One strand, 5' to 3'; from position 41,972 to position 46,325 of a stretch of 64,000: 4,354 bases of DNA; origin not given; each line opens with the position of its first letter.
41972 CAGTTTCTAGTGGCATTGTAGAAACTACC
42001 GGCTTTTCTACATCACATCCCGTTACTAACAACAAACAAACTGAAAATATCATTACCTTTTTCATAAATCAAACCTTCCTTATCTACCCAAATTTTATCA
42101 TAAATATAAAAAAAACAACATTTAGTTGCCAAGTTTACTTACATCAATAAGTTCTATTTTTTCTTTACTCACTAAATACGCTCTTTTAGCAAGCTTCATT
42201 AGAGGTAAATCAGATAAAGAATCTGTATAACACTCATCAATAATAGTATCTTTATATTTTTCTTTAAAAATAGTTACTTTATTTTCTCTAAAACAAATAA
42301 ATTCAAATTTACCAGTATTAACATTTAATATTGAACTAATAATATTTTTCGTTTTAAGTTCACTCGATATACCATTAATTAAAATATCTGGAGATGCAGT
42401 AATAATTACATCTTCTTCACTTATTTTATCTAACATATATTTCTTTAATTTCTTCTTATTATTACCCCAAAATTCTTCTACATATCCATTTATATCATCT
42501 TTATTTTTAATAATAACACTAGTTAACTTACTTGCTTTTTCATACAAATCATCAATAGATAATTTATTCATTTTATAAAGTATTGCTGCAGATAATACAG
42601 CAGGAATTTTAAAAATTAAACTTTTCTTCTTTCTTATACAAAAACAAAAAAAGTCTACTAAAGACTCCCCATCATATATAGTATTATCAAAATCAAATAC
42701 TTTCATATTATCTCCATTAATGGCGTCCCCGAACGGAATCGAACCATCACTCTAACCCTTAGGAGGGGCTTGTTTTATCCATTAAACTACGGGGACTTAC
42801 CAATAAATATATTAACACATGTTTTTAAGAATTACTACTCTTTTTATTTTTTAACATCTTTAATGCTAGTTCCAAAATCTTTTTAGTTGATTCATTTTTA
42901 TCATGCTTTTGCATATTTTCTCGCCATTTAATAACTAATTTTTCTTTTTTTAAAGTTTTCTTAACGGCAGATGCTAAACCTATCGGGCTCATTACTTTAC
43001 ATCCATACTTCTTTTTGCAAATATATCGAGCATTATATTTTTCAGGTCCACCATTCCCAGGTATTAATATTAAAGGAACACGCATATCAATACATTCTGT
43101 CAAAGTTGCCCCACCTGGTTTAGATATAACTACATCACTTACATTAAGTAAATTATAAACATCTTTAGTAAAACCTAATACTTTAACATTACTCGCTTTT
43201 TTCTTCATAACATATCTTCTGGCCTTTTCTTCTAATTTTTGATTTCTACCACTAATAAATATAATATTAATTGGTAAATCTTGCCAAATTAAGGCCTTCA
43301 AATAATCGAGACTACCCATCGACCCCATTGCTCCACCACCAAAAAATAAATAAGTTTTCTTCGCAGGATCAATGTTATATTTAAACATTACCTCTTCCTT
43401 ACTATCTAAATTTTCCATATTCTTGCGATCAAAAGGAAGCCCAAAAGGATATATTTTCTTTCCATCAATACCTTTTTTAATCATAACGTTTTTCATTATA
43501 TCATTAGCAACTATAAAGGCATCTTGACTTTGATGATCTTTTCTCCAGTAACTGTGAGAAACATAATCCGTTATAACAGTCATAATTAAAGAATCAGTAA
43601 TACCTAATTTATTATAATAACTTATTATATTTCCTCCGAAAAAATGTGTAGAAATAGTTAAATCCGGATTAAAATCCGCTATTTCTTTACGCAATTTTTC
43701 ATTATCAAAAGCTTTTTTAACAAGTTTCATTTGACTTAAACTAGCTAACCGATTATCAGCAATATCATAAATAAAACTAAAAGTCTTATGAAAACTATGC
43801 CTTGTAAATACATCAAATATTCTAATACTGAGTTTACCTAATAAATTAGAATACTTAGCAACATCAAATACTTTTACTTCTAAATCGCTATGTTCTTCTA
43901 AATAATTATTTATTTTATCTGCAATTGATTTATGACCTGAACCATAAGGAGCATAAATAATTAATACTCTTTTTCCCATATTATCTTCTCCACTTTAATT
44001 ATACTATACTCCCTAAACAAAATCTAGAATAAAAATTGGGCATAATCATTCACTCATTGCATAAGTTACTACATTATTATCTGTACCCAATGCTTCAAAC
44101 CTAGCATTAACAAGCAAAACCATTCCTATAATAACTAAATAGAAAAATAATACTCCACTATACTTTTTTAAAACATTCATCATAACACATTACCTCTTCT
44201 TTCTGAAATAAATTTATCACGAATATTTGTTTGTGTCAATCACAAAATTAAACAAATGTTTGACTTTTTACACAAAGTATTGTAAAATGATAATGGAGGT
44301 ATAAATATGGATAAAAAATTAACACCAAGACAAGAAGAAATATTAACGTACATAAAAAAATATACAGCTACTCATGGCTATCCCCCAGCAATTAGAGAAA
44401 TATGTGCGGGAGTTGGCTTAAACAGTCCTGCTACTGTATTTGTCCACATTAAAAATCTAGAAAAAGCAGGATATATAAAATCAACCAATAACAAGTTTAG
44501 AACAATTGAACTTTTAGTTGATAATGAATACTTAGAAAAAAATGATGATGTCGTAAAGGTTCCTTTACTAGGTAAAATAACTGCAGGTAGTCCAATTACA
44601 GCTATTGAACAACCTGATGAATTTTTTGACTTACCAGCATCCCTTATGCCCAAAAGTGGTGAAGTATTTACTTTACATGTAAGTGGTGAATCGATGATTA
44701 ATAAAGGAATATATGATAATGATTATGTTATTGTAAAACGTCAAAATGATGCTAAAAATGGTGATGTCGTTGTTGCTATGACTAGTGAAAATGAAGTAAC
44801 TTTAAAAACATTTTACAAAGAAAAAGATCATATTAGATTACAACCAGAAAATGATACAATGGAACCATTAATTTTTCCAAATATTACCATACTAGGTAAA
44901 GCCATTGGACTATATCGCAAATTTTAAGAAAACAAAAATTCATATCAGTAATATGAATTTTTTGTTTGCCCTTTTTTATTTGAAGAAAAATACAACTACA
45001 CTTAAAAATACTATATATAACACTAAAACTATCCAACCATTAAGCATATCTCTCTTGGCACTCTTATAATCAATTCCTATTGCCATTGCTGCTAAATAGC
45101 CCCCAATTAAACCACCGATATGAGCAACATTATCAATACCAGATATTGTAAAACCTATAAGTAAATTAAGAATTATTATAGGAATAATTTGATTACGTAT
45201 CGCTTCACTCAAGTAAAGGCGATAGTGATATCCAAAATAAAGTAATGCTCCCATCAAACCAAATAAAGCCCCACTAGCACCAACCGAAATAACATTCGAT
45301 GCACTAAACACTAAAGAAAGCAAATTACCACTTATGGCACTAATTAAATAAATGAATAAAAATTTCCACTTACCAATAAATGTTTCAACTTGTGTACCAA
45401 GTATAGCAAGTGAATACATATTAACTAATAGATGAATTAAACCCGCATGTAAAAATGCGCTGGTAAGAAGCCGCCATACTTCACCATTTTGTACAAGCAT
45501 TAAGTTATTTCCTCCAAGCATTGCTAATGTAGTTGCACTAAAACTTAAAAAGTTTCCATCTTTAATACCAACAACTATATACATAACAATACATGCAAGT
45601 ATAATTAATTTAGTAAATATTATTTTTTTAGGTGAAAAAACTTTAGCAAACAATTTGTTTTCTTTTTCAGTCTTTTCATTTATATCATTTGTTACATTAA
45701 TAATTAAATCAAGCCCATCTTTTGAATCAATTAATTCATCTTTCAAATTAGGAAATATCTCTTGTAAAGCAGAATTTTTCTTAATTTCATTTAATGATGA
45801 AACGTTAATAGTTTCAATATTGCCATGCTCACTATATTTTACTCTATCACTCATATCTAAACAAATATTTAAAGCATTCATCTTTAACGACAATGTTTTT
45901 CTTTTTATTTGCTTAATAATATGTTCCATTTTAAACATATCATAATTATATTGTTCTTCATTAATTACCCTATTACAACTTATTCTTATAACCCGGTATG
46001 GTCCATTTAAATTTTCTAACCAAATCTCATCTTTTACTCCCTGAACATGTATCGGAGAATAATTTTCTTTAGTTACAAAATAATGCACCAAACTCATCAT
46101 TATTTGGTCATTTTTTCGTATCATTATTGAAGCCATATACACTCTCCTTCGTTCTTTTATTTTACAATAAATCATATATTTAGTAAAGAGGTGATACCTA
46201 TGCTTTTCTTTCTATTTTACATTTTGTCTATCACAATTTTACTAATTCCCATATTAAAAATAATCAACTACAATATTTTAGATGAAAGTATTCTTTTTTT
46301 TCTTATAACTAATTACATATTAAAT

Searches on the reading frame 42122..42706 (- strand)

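Call 90: search_protein_families(library=pfam, proteins=[window:42122-42706:-], max_evalue=0.000001)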
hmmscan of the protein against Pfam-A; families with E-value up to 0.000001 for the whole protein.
window:42122-42706:- (194 aa): 1 family
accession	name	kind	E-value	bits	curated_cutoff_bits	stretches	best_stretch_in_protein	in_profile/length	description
PF12710.13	HAD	-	7.4e-10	40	27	1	3-171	2-189/189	haloacid dehalogenase-like hydrolase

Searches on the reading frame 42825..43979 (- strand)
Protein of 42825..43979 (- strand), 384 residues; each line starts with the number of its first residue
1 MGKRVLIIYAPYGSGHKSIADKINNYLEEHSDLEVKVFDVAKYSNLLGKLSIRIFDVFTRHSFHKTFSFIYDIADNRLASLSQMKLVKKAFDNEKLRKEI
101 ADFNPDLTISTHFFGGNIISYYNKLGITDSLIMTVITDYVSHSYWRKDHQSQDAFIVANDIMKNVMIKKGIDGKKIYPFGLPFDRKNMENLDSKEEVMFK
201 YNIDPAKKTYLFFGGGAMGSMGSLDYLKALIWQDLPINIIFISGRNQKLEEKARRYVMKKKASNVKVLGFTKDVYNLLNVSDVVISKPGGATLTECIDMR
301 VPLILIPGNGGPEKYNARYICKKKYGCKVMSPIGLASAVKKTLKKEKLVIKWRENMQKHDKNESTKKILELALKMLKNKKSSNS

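Call 90: search_protein_families(library=pfam, proteins=[window:42825-43979:-], max_evalue=0.000001)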
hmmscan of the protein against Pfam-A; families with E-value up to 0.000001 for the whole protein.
window:42825-43979:- (384 aa): 2 families
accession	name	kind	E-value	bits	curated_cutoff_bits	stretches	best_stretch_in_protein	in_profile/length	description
PF06925.17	MGDG_synth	-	9.7e-21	75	25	1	16-182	1-168/169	Monogalactosyldiacylglycerol (MGDG) synthase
PF04101.22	Glyco_tran_28_C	-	3.6e-11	43.8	22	1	236-368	30-162/166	Glycosyltransferase family 28 C-terminal domain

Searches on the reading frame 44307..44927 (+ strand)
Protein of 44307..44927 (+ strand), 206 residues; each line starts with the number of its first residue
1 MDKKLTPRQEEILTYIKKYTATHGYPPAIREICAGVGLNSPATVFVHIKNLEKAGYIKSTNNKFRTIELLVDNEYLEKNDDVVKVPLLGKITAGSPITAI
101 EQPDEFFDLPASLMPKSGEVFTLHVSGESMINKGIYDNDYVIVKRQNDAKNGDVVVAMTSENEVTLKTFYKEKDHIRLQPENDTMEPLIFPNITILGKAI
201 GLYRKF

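Call 90: search_protein_families(library=pfam, proteins=[window:44307-44927:+], max_evalue=0.000001)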
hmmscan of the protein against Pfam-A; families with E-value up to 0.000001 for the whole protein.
window:44307-44927:+ (206 aa): 2 families
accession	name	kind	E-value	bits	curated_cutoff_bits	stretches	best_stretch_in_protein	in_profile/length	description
PF00717.28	Peptidase_S24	-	6.4e-33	113.4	23.3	1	86-200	1-116/116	Peptidase S24-like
PF01726.22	LexA_DNA_bind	-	1.9e-19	69.7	23.7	1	3-66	2-65/65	LexA DNA binding domain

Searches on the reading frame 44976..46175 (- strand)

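Call 90: search_protein_families(library=pfam, proteins=[window:44976-46175:-], max_evalue=0.000001)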
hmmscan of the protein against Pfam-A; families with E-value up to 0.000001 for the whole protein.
window:44976-46175:- (399 aa): 1 family
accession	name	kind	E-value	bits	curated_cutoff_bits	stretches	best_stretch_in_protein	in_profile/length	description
PF01694.28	Rhomboid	-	2.3e-39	135.3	22.6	1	231-365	2-139/143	Rhomboid domain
